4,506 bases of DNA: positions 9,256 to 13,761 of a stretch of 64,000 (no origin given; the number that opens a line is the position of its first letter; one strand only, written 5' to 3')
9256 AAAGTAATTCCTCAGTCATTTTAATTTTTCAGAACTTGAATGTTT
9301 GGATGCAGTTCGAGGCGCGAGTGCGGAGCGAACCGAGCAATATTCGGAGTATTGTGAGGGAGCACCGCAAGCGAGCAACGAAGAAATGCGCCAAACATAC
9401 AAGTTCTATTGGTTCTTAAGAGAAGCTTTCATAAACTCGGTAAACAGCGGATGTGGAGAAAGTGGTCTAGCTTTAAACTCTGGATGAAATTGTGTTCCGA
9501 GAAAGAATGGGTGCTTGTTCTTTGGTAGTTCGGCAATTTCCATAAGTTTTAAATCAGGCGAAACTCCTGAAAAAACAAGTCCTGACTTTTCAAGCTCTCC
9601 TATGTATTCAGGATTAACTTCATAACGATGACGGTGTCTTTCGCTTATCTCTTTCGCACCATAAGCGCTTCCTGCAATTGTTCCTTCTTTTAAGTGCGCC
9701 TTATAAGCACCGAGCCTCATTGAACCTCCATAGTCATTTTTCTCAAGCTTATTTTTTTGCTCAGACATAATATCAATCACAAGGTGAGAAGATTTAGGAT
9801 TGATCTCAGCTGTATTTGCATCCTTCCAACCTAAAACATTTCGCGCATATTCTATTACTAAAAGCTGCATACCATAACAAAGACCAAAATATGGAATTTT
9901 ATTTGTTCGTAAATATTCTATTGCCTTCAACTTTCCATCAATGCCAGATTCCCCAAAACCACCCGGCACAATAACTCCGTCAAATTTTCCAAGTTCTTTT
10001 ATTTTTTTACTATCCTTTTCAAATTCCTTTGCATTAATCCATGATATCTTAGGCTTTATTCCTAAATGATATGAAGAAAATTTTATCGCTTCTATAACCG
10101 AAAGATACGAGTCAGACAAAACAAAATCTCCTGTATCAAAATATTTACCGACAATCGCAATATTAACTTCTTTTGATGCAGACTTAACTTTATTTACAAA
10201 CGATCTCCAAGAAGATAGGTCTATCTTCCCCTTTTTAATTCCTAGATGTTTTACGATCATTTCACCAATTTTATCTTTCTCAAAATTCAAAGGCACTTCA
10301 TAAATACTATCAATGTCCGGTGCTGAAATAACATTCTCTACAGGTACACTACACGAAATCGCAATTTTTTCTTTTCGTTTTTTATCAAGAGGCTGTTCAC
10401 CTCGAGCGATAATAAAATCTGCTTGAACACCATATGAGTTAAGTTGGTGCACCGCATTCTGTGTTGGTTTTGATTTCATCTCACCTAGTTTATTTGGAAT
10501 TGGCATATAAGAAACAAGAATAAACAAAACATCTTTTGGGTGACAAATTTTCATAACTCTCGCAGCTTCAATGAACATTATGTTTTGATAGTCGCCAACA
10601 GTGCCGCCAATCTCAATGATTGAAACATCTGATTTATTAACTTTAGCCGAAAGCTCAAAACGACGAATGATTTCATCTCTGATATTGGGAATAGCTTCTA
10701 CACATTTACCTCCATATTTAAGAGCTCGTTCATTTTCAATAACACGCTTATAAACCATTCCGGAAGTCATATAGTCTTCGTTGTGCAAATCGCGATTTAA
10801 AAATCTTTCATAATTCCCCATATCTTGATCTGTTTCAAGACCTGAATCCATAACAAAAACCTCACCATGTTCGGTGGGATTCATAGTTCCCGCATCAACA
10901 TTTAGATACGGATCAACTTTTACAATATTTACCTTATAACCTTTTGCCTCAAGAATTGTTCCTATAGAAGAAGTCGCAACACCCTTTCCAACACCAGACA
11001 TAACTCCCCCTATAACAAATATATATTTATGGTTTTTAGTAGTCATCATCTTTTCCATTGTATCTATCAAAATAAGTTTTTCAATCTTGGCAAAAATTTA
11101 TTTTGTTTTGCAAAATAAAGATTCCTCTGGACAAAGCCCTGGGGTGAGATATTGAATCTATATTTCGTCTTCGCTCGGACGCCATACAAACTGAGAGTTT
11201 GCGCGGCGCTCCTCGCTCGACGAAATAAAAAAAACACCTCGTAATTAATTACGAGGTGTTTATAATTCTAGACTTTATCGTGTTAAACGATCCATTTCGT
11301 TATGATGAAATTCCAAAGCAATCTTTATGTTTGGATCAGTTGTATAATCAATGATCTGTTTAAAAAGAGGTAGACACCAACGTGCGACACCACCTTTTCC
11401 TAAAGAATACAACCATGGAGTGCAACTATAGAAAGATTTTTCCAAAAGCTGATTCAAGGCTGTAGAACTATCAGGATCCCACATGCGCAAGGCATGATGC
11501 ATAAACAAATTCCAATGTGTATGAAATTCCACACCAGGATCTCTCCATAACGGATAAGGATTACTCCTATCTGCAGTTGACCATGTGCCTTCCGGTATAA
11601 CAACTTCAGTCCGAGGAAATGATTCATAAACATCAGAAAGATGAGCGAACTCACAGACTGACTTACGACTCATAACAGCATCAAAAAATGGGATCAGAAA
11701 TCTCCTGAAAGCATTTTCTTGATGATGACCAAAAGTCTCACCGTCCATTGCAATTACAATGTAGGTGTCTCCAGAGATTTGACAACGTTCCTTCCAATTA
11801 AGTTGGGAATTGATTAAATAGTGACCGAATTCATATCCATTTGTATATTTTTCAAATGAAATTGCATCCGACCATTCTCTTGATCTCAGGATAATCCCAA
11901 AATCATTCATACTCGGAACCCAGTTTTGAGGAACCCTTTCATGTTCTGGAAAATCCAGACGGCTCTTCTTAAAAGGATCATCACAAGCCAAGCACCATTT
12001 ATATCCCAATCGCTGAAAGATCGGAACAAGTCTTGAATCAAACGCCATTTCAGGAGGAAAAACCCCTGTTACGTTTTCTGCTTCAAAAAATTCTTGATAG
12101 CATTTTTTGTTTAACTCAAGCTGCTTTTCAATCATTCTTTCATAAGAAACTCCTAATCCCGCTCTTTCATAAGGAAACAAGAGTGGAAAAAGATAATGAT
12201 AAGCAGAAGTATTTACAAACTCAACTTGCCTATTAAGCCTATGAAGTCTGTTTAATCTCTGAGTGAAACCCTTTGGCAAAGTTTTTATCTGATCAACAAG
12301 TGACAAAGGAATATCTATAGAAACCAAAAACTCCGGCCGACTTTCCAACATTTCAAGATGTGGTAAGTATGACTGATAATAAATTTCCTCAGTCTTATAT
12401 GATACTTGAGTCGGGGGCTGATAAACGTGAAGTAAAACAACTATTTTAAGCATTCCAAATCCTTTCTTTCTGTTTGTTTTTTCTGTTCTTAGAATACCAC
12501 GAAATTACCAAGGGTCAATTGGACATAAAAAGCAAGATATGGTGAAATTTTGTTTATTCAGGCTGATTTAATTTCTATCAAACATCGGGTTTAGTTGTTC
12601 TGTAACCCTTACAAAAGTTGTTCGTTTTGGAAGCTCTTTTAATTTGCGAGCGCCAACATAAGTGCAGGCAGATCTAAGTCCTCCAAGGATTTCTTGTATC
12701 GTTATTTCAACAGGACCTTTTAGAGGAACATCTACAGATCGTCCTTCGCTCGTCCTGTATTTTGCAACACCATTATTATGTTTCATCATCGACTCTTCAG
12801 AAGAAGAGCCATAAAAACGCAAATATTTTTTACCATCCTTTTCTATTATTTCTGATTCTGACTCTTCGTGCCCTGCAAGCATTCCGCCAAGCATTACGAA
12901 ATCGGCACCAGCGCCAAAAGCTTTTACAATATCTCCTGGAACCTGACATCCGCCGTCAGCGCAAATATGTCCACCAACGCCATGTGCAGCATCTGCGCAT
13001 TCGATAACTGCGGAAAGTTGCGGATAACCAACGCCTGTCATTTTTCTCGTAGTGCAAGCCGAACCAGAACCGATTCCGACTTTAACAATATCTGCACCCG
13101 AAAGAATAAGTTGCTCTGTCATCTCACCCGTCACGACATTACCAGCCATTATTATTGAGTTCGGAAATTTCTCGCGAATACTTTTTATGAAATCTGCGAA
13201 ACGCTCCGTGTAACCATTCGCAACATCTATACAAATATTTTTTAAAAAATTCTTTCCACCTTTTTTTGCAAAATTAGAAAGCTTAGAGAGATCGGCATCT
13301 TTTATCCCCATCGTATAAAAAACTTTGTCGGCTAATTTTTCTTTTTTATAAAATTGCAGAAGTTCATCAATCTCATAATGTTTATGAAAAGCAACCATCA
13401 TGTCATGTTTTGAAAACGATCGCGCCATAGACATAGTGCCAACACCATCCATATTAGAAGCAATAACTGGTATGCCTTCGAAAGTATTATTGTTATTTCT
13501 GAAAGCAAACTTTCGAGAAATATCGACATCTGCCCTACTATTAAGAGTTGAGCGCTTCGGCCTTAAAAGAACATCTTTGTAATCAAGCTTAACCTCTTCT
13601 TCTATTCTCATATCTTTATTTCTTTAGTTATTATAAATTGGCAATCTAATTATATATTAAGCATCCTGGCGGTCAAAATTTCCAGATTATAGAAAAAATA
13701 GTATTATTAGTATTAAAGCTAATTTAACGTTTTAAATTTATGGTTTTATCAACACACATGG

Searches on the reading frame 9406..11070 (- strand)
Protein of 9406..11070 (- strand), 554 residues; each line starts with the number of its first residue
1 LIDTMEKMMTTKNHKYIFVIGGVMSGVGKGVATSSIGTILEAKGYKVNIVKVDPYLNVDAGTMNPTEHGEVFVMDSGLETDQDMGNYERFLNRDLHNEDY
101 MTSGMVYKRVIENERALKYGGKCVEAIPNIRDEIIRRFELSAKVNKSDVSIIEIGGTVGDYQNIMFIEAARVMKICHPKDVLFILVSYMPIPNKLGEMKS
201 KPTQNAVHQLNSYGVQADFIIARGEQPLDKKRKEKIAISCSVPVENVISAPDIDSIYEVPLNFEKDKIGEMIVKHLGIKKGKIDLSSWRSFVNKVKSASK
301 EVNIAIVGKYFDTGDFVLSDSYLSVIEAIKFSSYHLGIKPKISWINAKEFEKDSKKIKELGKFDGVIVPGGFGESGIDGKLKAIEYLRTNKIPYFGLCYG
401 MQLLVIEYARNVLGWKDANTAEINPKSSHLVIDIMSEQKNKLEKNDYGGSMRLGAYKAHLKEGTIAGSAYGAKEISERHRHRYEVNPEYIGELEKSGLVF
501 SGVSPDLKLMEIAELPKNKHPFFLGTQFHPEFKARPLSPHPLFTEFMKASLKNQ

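Call 28: search_protein_families(library=pfam, proteins=[window:9406-11070:-], max_evalue=0.00001)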
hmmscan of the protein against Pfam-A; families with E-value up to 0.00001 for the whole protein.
window:9406-11070:- (554 aa): 3 families
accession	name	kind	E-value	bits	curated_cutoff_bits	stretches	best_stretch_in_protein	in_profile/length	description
PF06418.20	CTP_synth_N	-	1.8e-100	336.2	26.1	1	15-277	1-264/265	CTP synthase N-terminus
PF00117.34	GATase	-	1.7e-38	132.7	22.8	1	318-548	2-189/190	Glutamine amidotransferase class-I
PF01656.29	CbiA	-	8.8e-06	26.1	25.4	0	20-115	3-90/125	CobQ/CobB/MinD/ParA nucleotide binding domain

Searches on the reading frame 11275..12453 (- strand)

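Call 31: search_protein_families(library=pfam, proteins=[window:11275-12453:-], max_evalue=0.0001)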
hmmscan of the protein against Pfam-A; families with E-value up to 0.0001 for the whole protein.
window:11275-12453:- (392 aa): 1 family
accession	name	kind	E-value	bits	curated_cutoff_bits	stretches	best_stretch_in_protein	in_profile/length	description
PF03065.20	Glyco_hydro_57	-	8.7e-23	81.5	21.2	1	24-284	43-287/291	Glycosyl hydrolase family 57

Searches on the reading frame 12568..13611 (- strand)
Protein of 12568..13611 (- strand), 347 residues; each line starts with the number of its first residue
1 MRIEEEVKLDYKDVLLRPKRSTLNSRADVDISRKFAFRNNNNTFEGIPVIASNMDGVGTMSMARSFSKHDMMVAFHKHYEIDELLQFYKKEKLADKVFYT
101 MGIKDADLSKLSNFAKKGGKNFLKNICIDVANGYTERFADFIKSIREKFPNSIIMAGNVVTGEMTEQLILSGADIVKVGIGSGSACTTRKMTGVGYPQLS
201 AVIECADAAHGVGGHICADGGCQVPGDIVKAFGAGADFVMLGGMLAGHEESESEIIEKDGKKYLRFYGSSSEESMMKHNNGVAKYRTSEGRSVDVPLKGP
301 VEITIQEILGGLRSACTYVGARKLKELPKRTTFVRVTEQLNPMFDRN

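Call 31: search_protein_families(library=pfam, proteins=[window:12568-13611:-], max_evalue=0.0001)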
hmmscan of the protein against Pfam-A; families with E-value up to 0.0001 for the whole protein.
window:12568-13611:- (347 aa): 1 family
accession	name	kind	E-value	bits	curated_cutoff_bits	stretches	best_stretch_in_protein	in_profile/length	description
PF00478.31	IMPDH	-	3.1e-73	247.2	25.6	1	9-338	2-336/345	IMP dehydrogenase / GMP reductase domain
